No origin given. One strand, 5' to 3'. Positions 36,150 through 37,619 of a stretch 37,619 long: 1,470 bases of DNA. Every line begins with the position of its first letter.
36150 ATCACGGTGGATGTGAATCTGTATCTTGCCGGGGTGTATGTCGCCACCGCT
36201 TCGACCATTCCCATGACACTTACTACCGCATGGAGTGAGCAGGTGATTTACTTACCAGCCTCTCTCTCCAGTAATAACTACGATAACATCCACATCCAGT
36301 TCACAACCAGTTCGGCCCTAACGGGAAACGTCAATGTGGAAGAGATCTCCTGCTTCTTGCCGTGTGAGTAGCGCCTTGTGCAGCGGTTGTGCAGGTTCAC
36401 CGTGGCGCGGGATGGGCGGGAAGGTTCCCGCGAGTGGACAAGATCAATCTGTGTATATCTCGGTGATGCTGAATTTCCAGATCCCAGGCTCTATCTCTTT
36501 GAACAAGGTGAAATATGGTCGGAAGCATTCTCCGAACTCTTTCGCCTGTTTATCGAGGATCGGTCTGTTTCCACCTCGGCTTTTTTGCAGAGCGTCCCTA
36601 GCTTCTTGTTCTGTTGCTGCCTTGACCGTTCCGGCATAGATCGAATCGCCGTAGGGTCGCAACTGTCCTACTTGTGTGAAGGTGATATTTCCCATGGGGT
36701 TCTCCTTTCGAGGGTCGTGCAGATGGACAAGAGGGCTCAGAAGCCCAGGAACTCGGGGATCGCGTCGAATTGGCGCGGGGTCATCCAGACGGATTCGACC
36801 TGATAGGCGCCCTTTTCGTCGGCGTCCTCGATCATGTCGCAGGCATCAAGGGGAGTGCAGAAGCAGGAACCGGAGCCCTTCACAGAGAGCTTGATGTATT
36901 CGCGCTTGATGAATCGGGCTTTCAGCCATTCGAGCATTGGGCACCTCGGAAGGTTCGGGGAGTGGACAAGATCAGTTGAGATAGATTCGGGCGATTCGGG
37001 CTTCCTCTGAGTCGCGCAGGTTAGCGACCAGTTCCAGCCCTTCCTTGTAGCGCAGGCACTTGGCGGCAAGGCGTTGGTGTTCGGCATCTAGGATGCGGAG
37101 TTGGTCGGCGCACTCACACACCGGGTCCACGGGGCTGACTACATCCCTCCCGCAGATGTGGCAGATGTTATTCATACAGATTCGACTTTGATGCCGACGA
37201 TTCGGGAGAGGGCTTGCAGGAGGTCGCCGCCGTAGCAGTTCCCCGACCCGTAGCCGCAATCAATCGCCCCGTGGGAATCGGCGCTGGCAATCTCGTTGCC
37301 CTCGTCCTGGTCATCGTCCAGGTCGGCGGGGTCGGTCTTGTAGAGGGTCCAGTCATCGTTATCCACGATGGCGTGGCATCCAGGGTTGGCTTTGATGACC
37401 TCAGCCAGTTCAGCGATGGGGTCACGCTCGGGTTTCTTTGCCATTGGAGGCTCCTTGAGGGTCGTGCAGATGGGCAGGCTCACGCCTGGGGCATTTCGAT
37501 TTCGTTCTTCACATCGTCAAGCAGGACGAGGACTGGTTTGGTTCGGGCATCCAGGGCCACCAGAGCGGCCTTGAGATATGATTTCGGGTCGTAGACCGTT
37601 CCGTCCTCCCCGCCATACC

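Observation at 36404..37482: Right-arm copies of the same element, including an orphan copy that closes the operon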

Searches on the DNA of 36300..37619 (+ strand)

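Call 8: search_dna_similar(query=window:36300-37492:+, collection=phages, mode=distant)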
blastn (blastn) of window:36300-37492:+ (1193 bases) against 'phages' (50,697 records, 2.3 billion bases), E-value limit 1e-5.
No match.

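Call 43: search_rna_families(source=window, start=36300, end=37619, threshold=evalue, max_evalue=1)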
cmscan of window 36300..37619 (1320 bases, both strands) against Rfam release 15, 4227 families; matches with E-value up to 1: 0.
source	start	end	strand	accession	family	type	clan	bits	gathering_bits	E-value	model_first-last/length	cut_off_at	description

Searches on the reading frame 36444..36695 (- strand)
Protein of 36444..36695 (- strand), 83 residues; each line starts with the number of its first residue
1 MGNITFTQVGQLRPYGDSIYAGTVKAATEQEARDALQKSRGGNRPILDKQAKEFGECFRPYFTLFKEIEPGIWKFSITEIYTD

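Call 26: search_protein_families(library=pfam, proteins=[window:36444-36695:-], max_evalue=0.01)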
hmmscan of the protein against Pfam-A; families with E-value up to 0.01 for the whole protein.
window:36444-36695:- (83 aa): 0 families

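Call 74: find_homologous_proteins(query=window:36444-36695:-, max_evalue=0.001)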
Query window:36444-36695:- (83 aa): 2 proteins with E <= 0.001 among 2 candidates.
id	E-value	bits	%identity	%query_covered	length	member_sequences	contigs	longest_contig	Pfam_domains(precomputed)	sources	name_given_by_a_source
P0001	1.5e-49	183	100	100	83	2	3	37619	-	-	-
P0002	5.7e-42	159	89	99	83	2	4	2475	-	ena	-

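Call 75: find_encoding_contigs(protein=P0002, flank=5000, max_places=6)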
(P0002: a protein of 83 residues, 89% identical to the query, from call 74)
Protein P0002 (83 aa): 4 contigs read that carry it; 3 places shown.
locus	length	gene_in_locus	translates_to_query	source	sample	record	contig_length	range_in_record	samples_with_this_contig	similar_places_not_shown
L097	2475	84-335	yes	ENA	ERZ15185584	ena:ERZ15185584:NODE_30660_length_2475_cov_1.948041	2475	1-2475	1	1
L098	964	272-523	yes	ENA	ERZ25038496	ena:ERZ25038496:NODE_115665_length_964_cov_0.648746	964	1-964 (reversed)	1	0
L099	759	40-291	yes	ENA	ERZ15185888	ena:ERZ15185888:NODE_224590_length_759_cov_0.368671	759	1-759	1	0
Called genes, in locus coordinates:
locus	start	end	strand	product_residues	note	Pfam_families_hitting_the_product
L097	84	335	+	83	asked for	-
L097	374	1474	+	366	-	-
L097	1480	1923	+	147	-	PF05866:RusA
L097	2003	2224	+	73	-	-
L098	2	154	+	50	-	?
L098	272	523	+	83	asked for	-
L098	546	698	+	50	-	-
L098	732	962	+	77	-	?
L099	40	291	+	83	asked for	-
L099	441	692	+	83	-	-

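Call 76: find_encoding_contigs(protein=P0001, flank=3000, max_places=6)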
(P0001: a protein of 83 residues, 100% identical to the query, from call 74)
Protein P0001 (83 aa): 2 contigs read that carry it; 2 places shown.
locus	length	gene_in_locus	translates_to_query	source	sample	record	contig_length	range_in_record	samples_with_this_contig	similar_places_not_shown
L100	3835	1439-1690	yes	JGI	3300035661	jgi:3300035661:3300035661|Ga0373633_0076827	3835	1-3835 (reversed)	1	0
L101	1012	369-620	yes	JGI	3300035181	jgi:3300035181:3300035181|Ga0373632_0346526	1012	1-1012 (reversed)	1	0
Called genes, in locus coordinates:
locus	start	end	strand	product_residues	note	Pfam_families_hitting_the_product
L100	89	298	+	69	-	-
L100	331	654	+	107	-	-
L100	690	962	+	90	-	-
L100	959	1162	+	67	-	-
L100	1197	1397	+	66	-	-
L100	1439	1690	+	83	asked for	-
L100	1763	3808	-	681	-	PF12708:Pect-lyase_RHGA_epim, PF13229:Beta_helix (faint), PF05048:NosD (weak)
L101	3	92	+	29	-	?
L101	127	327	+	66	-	-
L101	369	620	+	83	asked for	-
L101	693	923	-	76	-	-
